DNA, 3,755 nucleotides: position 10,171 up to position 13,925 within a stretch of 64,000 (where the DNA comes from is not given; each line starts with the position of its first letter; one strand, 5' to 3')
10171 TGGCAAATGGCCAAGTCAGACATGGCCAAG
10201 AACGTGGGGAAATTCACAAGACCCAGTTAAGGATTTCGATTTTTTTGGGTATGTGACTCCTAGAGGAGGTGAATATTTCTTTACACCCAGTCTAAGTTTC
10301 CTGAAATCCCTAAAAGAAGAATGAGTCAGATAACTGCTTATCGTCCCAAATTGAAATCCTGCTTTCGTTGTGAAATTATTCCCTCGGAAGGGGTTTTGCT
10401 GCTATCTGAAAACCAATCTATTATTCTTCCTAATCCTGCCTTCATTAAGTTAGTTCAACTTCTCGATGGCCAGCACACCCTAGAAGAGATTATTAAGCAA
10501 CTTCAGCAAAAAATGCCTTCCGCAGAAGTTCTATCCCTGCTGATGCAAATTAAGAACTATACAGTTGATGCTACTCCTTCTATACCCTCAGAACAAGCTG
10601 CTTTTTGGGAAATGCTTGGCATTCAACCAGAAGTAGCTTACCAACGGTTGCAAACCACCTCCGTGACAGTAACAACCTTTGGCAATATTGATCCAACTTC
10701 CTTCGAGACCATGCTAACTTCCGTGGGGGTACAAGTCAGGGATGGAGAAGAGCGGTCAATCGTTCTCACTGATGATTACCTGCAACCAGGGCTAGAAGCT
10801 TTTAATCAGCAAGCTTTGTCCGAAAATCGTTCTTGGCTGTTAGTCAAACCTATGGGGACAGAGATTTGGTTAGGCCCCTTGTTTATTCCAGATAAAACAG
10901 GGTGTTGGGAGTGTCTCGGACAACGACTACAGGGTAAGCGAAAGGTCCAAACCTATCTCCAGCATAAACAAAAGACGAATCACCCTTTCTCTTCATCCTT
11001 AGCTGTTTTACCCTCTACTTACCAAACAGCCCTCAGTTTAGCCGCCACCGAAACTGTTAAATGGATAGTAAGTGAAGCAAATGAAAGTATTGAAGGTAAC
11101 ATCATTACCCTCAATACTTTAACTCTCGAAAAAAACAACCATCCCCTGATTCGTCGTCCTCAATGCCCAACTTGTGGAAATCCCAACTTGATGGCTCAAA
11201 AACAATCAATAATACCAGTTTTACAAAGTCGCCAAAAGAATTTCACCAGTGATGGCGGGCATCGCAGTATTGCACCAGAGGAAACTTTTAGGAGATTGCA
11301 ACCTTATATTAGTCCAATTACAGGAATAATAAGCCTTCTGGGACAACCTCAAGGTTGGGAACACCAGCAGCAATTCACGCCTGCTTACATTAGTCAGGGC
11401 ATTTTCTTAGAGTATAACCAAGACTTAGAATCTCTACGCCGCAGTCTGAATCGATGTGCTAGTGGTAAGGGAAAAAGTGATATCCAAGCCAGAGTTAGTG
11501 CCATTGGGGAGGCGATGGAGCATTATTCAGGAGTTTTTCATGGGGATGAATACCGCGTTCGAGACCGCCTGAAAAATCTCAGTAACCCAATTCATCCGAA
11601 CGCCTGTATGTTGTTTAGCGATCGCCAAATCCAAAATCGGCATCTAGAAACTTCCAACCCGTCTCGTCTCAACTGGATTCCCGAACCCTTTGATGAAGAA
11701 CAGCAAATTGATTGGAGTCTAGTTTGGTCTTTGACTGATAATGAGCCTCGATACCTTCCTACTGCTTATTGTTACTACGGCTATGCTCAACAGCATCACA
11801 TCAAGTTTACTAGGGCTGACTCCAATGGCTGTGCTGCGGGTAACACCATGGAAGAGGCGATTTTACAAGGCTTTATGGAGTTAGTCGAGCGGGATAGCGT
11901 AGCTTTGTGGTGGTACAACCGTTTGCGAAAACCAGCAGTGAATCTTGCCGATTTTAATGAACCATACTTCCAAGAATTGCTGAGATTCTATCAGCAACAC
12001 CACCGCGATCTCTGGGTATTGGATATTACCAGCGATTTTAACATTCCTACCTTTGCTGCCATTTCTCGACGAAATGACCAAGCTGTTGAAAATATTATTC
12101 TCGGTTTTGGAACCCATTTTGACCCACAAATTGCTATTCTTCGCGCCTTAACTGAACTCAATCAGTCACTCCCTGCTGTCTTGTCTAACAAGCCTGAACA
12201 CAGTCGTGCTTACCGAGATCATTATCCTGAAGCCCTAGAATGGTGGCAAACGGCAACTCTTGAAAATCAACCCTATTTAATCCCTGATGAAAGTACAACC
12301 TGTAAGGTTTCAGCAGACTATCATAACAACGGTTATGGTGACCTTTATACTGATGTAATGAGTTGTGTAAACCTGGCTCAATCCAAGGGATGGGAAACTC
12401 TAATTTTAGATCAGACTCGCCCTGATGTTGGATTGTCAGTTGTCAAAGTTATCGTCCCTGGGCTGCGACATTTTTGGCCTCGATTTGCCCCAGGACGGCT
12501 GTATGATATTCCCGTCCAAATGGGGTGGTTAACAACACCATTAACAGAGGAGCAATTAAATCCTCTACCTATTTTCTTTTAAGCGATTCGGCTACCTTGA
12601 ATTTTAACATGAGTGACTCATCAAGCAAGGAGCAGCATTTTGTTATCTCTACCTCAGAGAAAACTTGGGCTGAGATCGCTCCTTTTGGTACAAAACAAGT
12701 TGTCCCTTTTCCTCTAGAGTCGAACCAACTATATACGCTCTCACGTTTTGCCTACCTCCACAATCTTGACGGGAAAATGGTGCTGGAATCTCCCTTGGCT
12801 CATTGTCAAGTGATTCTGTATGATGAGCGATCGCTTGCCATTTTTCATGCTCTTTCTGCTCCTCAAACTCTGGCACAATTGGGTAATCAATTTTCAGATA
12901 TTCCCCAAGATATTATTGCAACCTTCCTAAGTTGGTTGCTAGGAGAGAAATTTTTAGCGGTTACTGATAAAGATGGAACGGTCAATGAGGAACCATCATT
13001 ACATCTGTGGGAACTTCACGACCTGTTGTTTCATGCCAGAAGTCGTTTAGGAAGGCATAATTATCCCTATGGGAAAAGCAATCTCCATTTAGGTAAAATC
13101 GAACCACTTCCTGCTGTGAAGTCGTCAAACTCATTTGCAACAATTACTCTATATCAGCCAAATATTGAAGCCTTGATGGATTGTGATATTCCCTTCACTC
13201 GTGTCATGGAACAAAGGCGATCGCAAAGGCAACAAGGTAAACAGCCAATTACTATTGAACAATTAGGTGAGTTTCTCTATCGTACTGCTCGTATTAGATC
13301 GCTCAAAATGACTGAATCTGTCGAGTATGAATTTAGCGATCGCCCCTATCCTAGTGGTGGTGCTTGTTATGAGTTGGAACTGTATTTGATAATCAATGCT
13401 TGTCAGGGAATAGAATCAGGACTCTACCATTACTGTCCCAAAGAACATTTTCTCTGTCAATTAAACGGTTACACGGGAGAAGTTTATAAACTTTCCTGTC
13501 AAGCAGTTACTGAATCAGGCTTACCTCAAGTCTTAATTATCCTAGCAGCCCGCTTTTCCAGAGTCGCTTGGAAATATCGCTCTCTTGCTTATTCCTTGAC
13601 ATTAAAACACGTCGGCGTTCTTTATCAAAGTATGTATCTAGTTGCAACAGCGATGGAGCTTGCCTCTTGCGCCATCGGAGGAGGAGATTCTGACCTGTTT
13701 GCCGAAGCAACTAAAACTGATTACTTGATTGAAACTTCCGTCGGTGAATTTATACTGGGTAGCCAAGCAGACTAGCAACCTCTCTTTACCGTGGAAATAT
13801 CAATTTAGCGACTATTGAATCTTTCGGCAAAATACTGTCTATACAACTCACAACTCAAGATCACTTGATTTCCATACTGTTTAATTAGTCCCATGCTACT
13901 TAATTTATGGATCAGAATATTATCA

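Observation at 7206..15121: Uncharacterised RiPP-type biosynthetic locus: NHLP precursor + PhyH dioxygenase facing DyP peroxidase + fused E1/YcaO cyclodehydratase + SagB dehydrogenase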

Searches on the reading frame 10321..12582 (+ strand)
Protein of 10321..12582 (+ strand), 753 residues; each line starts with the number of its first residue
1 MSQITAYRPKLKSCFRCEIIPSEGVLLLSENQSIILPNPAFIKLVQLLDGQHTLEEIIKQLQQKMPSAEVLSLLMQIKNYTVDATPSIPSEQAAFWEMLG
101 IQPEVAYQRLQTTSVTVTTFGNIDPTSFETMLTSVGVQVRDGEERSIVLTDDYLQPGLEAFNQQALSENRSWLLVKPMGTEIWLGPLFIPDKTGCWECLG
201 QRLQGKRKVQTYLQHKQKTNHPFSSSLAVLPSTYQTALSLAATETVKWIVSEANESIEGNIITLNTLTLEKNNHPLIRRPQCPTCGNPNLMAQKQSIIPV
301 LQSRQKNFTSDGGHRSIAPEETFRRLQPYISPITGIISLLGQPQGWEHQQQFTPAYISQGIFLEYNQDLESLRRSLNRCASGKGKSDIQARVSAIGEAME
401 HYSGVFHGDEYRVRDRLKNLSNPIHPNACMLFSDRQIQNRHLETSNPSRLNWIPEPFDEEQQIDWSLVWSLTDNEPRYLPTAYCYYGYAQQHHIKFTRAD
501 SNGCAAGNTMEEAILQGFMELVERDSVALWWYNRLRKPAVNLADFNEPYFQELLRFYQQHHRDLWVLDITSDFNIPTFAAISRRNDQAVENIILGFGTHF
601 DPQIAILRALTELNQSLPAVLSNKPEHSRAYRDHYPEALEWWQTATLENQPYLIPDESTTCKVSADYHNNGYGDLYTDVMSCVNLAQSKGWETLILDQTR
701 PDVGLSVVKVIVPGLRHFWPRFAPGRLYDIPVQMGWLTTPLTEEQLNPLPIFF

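Call 3: search_protein_families(library=pfam, proteins=[window:10321-12582:+], max_evalue=0.01)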
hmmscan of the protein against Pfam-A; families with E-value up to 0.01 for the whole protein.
window:10321-12582:+ (753 aa): 4 families
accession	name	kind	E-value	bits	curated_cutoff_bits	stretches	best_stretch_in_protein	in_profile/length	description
PF02624.21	YcaO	-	1e-102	344.3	25.7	1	381-716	1-325/325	YcaO cyclodehydratase, ATP-ad Mg2+-binding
PF21084.3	DUF4423_like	-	8.5e-07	29.6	24.1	1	11-67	2-58/76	Winged Helix-turn-helix domain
PF00899.27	ThiF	-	0.0018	17.9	28.1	1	188-283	153-237/238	ThiF family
PF24064.2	HTH_NPRL3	-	0.0024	18.2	27.2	1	41-82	23-62/62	GATOR1 complex protein NPRL3, C-terminal HTH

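Call 4: search_protein_families(library=ncbifam, proteins=[window:10321-12582:+], max_evalue=0.01)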
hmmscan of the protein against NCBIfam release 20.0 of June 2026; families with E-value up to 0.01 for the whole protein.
window:10321-12582:+ (753 aa): 10 families
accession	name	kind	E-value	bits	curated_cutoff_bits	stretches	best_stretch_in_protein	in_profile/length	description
TIGR03604.1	TOMM_cyclo_SagD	subfamily_domain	1.2e-82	277.9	219.25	1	382-751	1-376/377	thiazole/oxazole-forming peptide maturase, SagD family component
TIGR03266.1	methan_mark_1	equivalog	7.2e-51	173.3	365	1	381-718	56-365/376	YcaO-related McrA-glycine thioamidation protein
TIGR03882.1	cyclo_dehyd_2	equivalog_domain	6.2e-48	163.1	36.9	1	170-337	1-164/164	TOMM precursor leader peptide-binding protein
TIGR00702.1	TIGR00702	domain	1.4e-40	139.5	75.65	1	381-716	52-365/377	YcaO-type kinase domain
TIGR03603.1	cyclo_dehy_ocin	subfamily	3.1e-12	46.8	187.65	1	179-289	189-299/319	thiazole/oxazole-forming peptide maturase, SagC family component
NF040716.1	YcaO_for_S12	equivalog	1.4e-05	23.8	700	1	379-615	54-290/571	30S ribosomal protein S12 methylthiotransferase accessory factor YcaO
NF002535.0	PRK02079.1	equivalog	0.00014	21.6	101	1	8-71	9-72/92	pyrroloquinoline quinone biosynthesis peptide chaperone PqqD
NF047750.1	SAMPActivE1UbaA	equivalog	0.00026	20.4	450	1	226-289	193-252/270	SAMP-activating enzyme E1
TIGR03859.1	PQQ_PqqD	equivalog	0.00089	19.1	46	1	34-70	26-62/81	pyrroloquinoline quinone biosynthesis peptide chaperone PqqD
NF006444.0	PRK08762.1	equivalog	0.0059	15.3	449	1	239-290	322-372/387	molybdopterin-synthase adenylyltransferase MoeB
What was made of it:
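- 10321..12582 (+): Fused RRE (wHTH), E1-like domain and YcaO: a cyanobactin-type cyclodehydratase. PF02624 E 1e-102, TIGR03604, TIGR03882 and PF21084 (calls 3, 4).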

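Call 10: find_encoding_contigs(protein=window:10321-12582:+, flank=10000, max_places=6)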
Protein window:10321-12582:+ (753 aa): 12 contigs read that carry it; 6 places shown.
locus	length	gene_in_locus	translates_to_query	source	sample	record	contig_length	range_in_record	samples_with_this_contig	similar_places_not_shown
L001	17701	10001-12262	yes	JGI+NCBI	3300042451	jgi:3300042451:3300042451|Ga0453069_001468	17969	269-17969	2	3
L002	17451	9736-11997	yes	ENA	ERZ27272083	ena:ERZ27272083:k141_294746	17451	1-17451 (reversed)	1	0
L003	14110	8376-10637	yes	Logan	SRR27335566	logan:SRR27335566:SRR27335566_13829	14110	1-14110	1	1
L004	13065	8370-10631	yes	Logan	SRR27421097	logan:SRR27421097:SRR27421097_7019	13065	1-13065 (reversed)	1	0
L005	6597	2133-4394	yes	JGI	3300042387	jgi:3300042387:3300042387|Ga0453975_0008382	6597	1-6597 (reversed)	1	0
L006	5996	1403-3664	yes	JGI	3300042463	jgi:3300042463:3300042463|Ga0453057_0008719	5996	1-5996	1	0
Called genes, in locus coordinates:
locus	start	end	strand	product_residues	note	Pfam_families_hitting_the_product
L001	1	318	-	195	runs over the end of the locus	?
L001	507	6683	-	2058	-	PF00069:Pkinase, PF07714:PK_Tyr_Ser-Thr, PF14531:Kinase-like (weak), PF13191:AAA_16, PF01590:GAF, PF13185:GAF_2, PF08448:PAS_4, PF14516:AAA_35, +5 more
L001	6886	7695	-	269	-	PF05721:PhyH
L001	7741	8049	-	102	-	-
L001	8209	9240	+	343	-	PF21105:DyP_N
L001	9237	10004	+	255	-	-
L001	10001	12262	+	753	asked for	PF21084:WHD_DUF4423_like (weak), PF02624:YcaO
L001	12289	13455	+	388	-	PF22767:ThcOx, PF00881:Nitroreductase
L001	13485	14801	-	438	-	PF13401:AAA_22 (faint), PF14516:AAA_35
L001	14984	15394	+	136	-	-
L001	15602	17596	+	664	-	-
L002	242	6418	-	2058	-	PF00069:Pkinase, PF07714:PK_Tyr_Ser-Thr, PF14531:Kinase-like (weak), PF13191:AAA_16, PF01590:GAF, PF13185:GAF_2, PF08448:PAS_4, PF14516:AAA_35, +5 more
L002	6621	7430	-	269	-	PF05721:PhyH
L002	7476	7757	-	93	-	-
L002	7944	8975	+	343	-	PF21105:DyP_N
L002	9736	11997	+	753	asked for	PF21084:WHD_DUF4423_like (weak), PF02624:YcaO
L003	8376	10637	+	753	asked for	PF21084:WHD_DUF4423_like (weak), PF02624:YcaO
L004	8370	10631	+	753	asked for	PF21084:WHD_DUF4423_like (weak), PF02624:YcaO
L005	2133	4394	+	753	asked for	PF21084:WHD_DUF4423_like (weak), PF02624:YcaO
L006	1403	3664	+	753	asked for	PF21084:WHD_DUF4423_like (weak), PF02624:YcaO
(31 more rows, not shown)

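Call 23: search_solved_structures(query=window:10321-12582:+, max_evalue=0.00001)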
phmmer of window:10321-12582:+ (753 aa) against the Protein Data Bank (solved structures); distinct sequences matched with E-value up to 0.00001: 5.
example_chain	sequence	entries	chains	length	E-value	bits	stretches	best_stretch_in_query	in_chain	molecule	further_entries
4v1t_A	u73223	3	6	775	3.3e-217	726.4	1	12-752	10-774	LYND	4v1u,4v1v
7u58_A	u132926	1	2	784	3.9e-217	726.2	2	227-751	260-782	MusD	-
4bs9_A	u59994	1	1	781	2.3e-204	684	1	10-752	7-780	TRUD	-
6pe3_A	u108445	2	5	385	9.6e-26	93.4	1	465-716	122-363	Uncharacterized protein MJ1094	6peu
6ci7_A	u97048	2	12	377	1.6e-13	53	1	447-618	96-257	YcaO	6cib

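Call 60: search_protein_families(library=padloc, proteins=[window:10321-12582:+], max_evalue=0.001)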
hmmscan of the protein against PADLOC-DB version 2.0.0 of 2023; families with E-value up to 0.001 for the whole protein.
window:10321-12582:+ (753 aa): 0 families

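Call 63: search_solved_structures(query=window:10321-12582:+, max_evalue=1e-100, show_alignments=1)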
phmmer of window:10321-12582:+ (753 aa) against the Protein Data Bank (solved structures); distinct sequences matched with E-value up to 1e-100: 3.
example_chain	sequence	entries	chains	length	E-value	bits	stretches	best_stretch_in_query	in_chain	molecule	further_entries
4v1t_A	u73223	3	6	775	3.3e-217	726.4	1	12-752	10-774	LYND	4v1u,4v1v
7u58_A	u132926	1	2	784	3.9e-217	726.2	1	227-751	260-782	MusD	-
4bs9_A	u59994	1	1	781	2.3e-204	684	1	10-752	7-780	TRUD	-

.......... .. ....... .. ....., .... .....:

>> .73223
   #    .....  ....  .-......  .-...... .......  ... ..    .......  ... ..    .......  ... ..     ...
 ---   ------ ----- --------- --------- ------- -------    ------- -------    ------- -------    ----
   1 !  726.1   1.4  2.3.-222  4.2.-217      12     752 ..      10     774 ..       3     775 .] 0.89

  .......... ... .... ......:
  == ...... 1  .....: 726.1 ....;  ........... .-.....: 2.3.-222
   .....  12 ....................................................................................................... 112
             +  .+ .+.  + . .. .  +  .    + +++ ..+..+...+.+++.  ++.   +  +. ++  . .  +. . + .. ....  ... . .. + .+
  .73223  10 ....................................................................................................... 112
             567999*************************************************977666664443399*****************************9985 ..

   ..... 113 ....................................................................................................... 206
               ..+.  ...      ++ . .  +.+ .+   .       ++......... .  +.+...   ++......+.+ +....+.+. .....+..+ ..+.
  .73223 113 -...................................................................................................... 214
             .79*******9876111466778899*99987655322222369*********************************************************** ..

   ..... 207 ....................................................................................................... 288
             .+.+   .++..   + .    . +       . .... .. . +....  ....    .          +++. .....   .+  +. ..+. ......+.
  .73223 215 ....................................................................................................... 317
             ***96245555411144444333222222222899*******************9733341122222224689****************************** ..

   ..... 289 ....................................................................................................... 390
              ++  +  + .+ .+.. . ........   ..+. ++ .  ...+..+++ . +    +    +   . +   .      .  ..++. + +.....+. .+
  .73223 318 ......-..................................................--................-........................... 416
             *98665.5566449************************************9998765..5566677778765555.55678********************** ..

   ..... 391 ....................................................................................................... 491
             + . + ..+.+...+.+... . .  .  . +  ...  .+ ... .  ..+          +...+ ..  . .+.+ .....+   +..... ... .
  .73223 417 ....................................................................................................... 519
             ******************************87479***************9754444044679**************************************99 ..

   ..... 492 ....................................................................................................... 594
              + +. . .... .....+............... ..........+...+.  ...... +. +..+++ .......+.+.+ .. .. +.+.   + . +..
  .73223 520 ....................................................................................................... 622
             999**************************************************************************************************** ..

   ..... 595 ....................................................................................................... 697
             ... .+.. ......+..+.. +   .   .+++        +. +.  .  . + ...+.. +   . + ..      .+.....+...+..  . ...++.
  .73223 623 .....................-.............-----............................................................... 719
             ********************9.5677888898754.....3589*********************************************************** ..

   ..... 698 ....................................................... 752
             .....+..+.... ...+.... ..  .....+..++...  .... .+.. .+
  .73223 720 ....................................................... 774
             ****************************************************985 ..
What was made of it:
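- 10321..12582 (+): LynD, MusD and TruD at E 1e-204 to 1e-217, aligned over residues 12-752 (calls 23, 63).
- On TOMM / linear azol(in)e peptide machinery: The protein aligns with LynD over its full length, including the C-terminal NP.P motif (call 63).
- Checked: It aligns end to end with LynD at E 3e-217 (calls 23, 63).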

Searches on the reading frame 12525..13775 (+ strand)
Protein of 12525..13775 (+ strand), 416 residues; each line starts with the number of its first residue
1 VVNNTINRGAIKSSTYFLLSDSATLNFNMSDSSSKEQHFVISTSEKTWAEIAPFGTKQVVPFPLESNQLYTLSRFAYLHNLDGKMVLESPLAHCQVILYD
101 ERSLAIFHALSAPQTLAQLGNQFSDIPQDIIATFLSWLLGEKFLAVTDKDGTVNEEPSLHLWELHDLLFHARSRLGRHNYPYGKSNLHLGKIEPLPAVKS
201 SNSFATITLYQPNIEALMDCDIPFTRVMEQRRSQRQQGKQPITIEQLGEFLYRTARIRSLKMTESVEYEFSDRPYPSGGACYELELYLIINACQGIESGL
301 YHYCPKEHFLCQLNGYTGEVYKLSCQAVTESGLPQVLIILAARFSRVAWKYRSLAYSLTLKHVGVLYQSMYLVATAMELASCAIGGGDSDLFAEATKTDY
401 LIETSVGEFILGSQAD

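Call 3: search_protein_families(library=pfam, proteins=[window:12525-13775:+], max_evalue=0.01)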
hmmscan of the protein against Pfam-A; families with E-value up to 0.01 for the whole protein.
window:12525-13775:+ (416 aa): 2 families
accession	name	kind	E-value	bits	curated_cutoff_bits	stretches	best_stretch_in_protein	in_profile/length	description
PF22767.2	ThcOx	-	4.4e-28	98.8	27.7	1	70-179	1-110/110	Cyanobactin oxidase ThcOx,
PF00881.29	Nitroreductase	-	1.8e-11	45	23.5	1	229-397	2-153/167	Nitroreductase family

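Call 4: search_protein_families(library=ncbifam, proteins=[window:12525-13775:+], max_evalue=0.01)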
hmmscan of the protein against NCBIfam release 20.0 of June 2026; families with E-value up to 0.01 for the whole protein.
window:12525-13775:+ (416 aa): 2 families
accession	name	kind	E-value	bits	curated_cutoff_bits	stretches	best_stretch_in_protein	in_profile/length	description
TIGR03605.1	antibiot_sagB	domain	1e-50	171.6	78.4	1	243-413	1-173/173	SagB family peptide dehydrogenase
TIGR04511.1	SagB_rel_DH_2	exception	5.5e-22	78.3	240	1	225-381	175-336/380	putative peptide maturation dehydrogenase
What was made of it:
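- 12609..13775 (+): FMN-dependent azoline oxidase (ThcOx/CyaGox-type SagB dehydrogenase). PF22767 E 4e-28, PF00881, TIGR03605 E 1e-50 (calls 3, 4).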

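Call 24: search_solved_structures(query=window:12525-13775:+, max_evalue=0.001)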
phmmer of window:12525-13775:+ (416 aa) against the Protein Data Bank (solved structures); distinct sequences matched with E-value up to 0.001: 8.
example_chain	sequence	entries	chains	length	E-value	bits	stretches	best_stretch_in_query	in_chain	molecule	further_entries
8pz5_A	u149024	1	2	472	3.6e-67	230.2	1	69-413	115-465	SagB-type dehydrogenase domain protein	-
5lq4_A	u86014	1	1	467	3.6e-67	230.2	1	69-413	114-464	CyaGox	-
5lq4_B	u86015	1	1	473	3.7e-67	230.2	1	69-413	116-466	CyaGox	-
3eo7_A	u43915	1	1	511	2.6e-10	43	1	272-391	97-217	Putative Nitroreductase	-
6gos_C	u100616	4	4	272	5e-09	38.8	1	272-393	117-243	Microcin B17-processing protein McbC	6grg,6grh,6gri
7ly5_B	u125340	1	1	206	7.8e-05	25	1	268-386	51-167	BmdC, oxidase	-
7ly7_B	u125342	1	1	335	0.00026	23.3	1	268-386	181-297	BmdC, Oxidase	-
7ly4_A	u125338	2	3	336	0.00026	23.3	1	268-386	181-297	BmdC, Oxidase | BmdC, NRPS oxidase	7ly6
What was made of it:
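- Closest known: Cyanobactin pathways. Same: These are the closest enzyme relatives: LynD at E 3e-217 over the full length and CyaGox at E 4e-67 (calls 23, 24, 63).
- Enzyme identities: calls 3, 4, 23, 24, 63.
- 12609..13775 (+): CyaGox 5lq4 at E 4e-67 (call 24).
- On TOMM / linear azol(in)e peptide machinery: CyaGox matches at E 4e-67 (calls 3, 4, 24).
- Checked: Oxidase 12525-13775(+): ThcOx N-domain E 4e-28, TIGR03605 SagB E 1e-50, CyaGox E 4e-67 (calls 3, 4, 24).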

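Call 60: search_protein_families(library=padloc, proteins=[window:12609-13775:+], max_evalue=0.001)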
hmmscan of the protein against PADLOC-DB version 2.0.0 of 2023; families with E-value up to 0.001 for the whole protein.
window:12609-13775:+ (388 aa): 0 families
